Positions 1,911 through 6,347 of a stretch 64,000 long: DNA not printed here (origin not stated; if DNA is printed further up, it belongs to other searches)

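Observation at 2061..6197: BcsB carries a ~590-residue N-terminal coiled coil built from in-register 28-residue repeats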

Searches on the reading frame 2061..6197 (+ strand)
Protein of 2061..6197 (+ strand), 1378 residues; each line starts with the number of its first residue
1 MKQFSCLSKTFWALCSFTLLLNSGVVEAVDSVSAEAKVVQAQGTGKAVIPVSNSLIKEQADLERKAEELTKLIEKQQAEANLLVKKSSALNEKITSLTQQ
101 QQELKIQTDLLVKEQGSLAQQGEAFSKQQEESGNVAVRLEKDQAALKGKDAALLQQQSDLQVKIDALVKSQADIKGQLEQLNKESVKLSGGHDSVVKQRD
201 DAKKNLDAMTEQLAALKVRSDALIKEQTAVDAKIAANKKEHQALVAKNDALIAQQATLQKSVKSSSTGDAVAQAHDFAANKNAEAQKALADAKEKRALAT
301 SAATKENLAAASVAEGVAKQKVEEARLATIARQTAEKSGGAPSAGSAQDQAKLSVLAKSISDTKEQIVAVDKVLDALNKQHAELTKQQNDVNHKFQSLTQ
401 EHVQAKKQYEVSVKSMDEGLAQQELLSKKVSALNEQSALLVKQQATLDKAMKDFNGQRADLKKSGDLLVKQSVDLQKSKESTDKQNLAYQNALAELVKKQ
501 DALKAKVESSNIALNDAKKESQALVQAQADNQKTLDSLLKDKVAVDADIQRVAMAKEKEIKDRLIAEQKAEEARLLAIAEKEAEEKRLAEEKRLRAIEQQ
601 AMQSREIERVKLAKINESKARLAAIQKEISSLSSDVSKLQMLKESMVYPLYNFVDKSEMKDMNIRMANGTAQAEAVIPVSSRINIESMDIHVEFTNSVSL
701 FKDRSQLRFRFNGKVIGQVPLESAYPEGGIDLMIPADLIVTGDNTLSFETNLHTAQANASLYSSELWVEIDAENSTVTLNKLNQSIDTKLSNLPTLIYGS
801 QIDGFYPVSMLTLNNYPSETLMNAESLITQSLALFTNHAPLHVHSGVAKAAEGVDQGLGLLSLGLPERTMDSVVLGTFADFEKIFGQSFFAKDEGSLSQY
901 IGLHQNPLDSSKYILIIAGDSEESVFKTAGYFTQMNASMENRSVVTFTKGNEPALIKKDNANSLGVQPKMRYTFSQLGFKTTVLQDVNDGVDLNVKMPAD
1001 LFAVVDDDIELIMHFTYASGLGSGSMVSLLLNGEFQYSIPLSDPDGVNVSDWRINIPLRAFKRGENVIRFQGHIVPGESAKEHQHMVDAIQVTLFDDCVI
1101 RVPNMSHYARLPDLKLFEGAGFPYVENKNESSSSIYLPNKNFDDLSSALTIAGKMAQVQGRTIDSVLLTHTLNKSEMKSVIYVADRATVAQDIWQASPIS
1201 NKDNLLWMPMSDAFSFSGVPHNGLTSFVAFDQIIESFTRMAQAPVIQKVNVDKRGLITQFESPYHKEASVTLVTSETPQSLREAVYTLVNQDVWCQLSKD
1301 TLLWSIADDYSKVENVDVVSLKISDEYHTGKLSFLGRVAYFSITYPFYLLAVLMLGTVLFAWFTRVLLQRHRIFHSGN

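Call 5: search_protein_families(library=pfam, proteins=[window:2061-6197:+], max_evalue=0.01)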
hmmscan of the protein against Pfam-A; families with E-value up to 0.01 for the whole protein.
window:2061-6197:+ (1378 aa): 1 family
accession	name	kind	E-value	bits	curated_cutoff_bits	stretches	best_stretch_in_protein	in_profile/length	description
PF03170.19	BcsB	-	1.4e-60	205.7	21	1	662-1272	15-605/606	Bacterial cellulose synthase subunit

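Call 6: search_protein_families(library=ncbifam, proteins=[window:2061-6197:+], max_evalue=0.01)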
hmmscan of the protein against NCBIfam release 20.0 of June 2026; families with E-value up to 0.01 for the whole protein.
window:2061-6197:+ (1378 aa): 12 families
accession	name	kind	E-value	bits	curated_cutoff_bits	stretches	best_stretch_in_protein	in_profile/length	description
NF008329.0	PRK11114.2-3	equivalog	2.9e-47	161.6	1098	2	869-1369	226-702/713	cellulose biosynthesis cyclic di-GMP-binding regulatory protein BcsB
NF008323.1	PRK11114.1-1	equivalog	3.7e-33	114.7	750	2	903-1371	233-706/712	cellulose biosynthesis cyclic di-GMP-binding regulatory protein BcsB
NF008330.0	PRK11114.2-4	subfamily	2.8e-26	91.8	945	2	988-1367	367-749/761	cellulose biosynthesis cyclic di-GMP-binding regulatory protein BcsB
NF008325.0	PRK11114.1-3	equivalog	1.1e-22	80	922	2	966-1365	351-750/766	cellulose biosynthesis cyclic di-GMP-binding regulatory protein BcsB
NF008328.0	PRK11114.2-2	equivalog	2.4e-13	49.2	1667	1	1090-1372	509-778/788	cellulose biosynthesis cyclic di-GMP-binding regulatory protein BcsB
NF008326.0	PRK11114.1-5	equivalog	6.4e-13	47.8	1107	1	984-1366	389-770/782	cellulose biosynthesis cyclic di-GMP-binding regulatory protein BcsB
NF008327.0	PRK11114.2-1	equivalog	3.7e-10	38.7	1218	1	1083-1366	564-834/845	cellulose biosynthesis cyclic di-GMP-binding regulatory protein BcsB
NF008331.0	PRK11114.2-5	equivalog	1.2e-08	33.9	1658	1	688-799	92-204/771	cellulose biosynthesis cyclic di-GMP-binding regulatory protein BcsB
NF008324.0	PRK11114.1-2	equivalog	7.6e-08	31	972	2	1066-1371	512-807/824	cellulose biosynthesis cyclic di-GMP-binding regulatory protein BcsB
TIGR04523.1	Mplasa_alph_rch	subfamily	5.3e-07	28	270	1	57-264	419-621/745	helix-rich protein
TIGR02169.1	SMC_prok_A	equivalog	3.7e-06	24.9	729.4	1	350-659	223-516/1165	chromosome segregation protein SMC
TIGR02168.1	SMC_prok_B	equivalog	7.7e-06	23.9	567.35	1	348-645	222-509/1181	chromosome segregation protein SMC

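Call 7: find_homologous_proteins(query=window:2061-6194:+, max_evalue=0.00001)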
Query window:2061-6194:+: 8000 candidates shared short words with the query, none scored E <= 0.00001.

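Call 25: search_protein_representatives(protein=window:2658-6194:+)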
Query: 1179 residues. Proteins with E-value up to 0.001 (for the whole library): 942; up to 1e-10: 503; up to 1e-30: 228. The best 150 are listed.
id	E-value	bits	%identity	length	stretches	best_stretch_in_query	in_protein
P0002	1.1e-212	725.6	46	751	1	447-1177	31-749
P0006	2.2e-165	568.9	39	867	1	417-1173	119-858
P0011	3.3e-164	565.1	38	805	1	364-1173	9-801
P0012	7.1e-112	391.8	40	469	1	704-1172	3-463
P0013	4.1e-80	286.6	29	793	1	447-1176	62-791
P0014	3.9e-78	280.1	30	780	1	435-1171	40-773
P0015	6.2e-78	279.4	28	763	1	465-1176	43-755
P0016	9.0e-76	272.3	31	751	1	465-1176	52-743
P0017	3.2e-75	270.4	30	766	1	461-1176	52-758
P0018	4.0e-75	270.1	27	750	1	451-1176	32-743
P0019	4.6e-75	269.9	29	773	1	465-1178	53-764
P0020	2.0e-74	267.8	28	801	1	443-1173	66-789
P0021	2.1e-74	267.7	29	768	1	472-1174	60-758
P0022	1.1e-72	262.1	28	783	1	470-1174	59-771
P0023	1.1e-72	262.0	28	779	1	442-1178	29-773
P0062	1.4e-58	215.3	26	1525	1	467-1176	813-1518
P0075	1.2e-56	208.9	28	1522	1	469-1176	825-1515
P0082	2.0e-54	201.6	28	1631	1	465-1171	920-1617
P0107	1.1e-47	179.3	26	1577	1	466-1173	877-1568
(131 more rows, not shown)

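Call 28: find_related_loci(query=A1, collection=genome_contigs, flank=8000)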
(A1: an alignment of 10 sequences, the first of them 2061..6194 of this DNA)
Query A1 (1378 aa) in genome_contigs; peptide patterns used: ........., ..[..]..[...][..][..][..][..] (x = any residue, [..] = any of these).
9 stretches matched a pattern; 4 encode a relative of the query (tblastn E <= 1e-3); 4 distinct loci.
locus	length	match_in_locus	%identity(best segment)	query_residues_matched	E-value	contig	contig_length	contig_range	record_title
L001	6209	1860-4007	46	649-1376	0e+0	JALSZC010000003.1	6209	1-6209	MAG: Ghiorsea sp. isolate S012_metabat2_scaf2bin.002 S012_NODE_10181_length_6209_cov_3.714732, whole genome shotgun sequ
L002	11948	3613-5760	46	649-1376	0e+0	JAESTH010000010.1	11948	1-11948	MAG: Alcanivoracaceae bacterium isolate NORP309 CoAssembly_1401970, whole genome shotgun sequence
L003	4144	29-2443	37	563-1372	3e-169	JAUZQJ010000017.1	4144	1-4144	MAG: Mariprofundus sp. isolate 12ROV9_HD23C-AMOR20_M1282 AMOR20_M1282_contig17, whole genome shotgun sequence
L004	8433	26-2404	38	563-1372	2e-166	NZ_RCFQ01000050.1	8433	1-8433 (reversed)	Mariprofundus sp. EBB-1 Pure-Culture-EBB-1_NODE_50, whole genome shotgun sequence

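Call 32: find_encoding_contigs(protein=window:2061-6197:+, flank=3000, max_places=6)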
Protein window:2061-6197:+ (1378 aa): no gene with exactly this product is on record in the collection.

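Call 41: find_related_loci(query=A1, collection=metagenome_contigs, flank=6000)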
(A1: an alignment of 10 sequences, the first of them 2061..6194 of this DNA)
Query A1 (1378 aa) in metagenome_contigs; peptide patterns used: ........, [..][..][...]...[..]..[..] (x = any residue, [..] = any of these).
151 stretches matched a pattern; 2 encode a relative of the query (tblastn E <= 1e-3); 1 distinct loci.
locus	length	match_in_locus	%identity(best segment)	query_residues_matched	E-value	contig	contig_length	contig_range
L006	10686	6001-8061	39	664-1368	2e-168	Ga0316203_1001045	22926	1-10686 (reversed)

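Call 68: search_protein_families(library=pfam, proteins=[L002:9394-9906:+, L002:9903-11498:+, L002:6812-9394:+, L002:347-742:+], max_evalue=1)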
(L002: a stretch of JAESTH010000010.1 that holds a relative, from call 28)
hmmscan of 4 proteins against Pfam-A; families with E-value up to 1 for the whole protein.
L002:9394-9906:+ (170 aa): 2 families
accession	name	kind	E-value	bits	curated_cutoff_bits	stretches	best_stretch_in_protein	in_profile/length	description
PF12318.13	FAD-SLDH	-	7.5e-09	36.4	24.2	1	13-163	2-163/163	Membrane bound FAD containing D-sorbitol dehydrogenase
PF05667.16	CCDC22_CC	-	0.12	11.9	39.2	1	63-93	263-293/477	CCDC22 protein coiled-coil region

L002:9903-11498:+ (531 aa): 15 families
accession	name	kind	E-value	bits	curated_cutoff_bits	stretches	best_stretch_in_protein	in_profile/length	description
PF05199.19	GMC_oxred_C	-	7.8e-22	78.8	24.6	1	401-516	1-138/139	GMC oxidoreductase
PF01266.30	DAO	-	5.2e-07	29.9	27.9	1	9-41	1-33/353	FAD dependent oxidoreductase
PF00732.25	GMC_oxred_N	-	1.2e-06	29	23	1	166-313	81-217/218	GMC oxidoreductase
PF07992.20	Pyr_redox_2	-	1.6e-05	24.9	26.1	1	8-42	1-35/291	Pyridine nucleotide-disulphide oxidoreductase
PF05834.18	Lycopene_cycl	-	4.7e-05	23.1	23.4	1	9-44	1-38/380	Lycopene cyclase protein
PF13450.12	NAD_binding_8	-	0.00023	21.8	21.9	1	12-40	1-29/68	NAD(P)-binding Rossmann-like domain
PF01946.23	Thi4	-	0.0012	18.6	26.2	1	7-38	17-49/235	Thi4 family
PF00890.30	FAD_binding_2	-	0.0014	18.4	20.4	1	9-41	1-33/414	FAD binding domain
PF03486.20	HI0933_like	-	0.0036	17.2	50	1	9-42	2-35/244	HI0933-like protein Rossmann domain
PF02737.24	3HCDH_N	-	0.014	15.7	22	1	10-42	2-34/180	3-hydroxyacyl-CoA dehydrogenase, NAD binding domain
PF00070.33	Pyr_redox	-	0.017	16.1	22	1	10-41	2-33/82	Pyridine nucleotide-disulphide oxidoreductase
PF24691.1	TreTu_C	-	0.039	15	27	0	365-405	57-98/100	TreTu toxin, C-terminal domain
PF01494.25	FAD_binding_3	-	0.1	12.3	22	1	8-38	2-32/349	FAD binding domain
PF12831.13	FAD_oxidored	-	0.11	12.1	27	0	9-39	1-31/416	FAD dependent oxidoreductase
PF01262.27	AlaDh_PNT_C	-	0.18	11.6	23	1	7-44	28-65/214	Alanine dehydrogenase/PNT, C-terminal domain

L002:6812-9394:+ (860 aa): 11 families
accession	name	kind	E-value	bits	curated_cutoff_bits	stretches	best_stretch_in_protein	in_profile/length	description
PF05420.17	BCSC_C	-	1.9e-37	129.7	23.5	1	556-839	54-335/336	Cellulose synthase operon protein C C-terminus (BCSC_C)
PF07719.23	TPR_2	-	7.9e-07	29.2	27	2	278-305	5-32/34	Tetratricopeptide repeat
PF13432.12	TPR_16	-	4.9e-05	24.1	32.7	0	277-306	34-63/65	Tetratricopeptide repeat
PF00515.34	TPR_1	-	0.0002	21.5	27.8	1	280-298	7-25/34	Tetratricopeptide repeat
PF09613.16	HrpB1_HrpK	-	0.0011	19.1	29.3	1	344-427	11-94/126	Bacterial type III secretion protein (HrpB1_HrpK)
PF12895.13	ANAPC3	-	0.002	18.8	27.2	1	257-330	8-79/82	Anaphase-promoting complex, cyclosome, subunit 3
PF14519.12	Macro_2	-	0.0068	16.2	27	1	690-727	89-126/290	Macro-like domain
PF13428.12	TPR_14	-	0.0089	17.1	23.5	0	277-313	4-41/44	Tetratricopeptide repeat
PF13174.12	TPR_6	-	0.015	16.3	26.3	0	385-405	7-27/33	Tetratricopeptide repeat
PF10006.14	DUF2249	-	0.16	12.3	29.5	1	453-486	20-53/70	Uncharacterized conserved protein (DUF2249)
PF13424.12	TPR_12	-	0.38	11.4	30.1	1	273-302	44-73/77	Tetratricopeptide repeat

L002:347-742:+ (131 aa): 12 families
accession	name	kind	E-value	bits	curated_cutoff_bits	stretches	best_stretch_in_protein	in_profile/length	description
PF02082.26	Rrf2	-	2e-33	115.8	30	1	3-130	1-129/132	Iron-dependent Transcriptional regulator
PF13463.12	HTH_27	-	0.0002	22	22.2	1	19-60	13-54/68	Winged helix DNA-binding domain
PF12802.13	MarR_2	-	0.00046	20.7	27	1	11-58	8-54/61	MarR family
PF01418.23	HTH_6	-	0.00059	20.2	28.3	1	20-53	30-63/77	Helix-turn-helix domain, rpiR family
PF01978.25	TrmB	-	0.00062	20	25.6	1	25-60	23-58/68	Sugar-specific transcriptional regulator TrmB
PF01047.28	MarR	-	0.0024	18.2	24.6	1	26-54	19-47/59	MarR family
PF08279.18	HTH_11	-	0.0026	18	25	1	19-64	11-54/55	HTH domain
PF15977.11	HTH_46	-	0.0052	17.2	29.3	1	29-60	28-59/68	Winged helix-turn-helix DNA binding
PF13545.12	HTH_Crp_2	-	0.017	15.5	27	1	12-66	5-61/70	Crp-like helix-turn-helix domain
PF21984.2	DnaD_N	-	0.048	14.3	27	1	14-58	22-69/101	DnaD N-terminal domain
PF21100.3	MCM_C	-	0.048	13.9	27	1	22-59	19-58/64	MCM protein C-terminal winged helix-turn-helix domain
PF22381.2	Staph_reg_Sar_Rot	-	0.081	13.5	27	1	12-60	18-64/85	Transcriptional regulator SarA/Rot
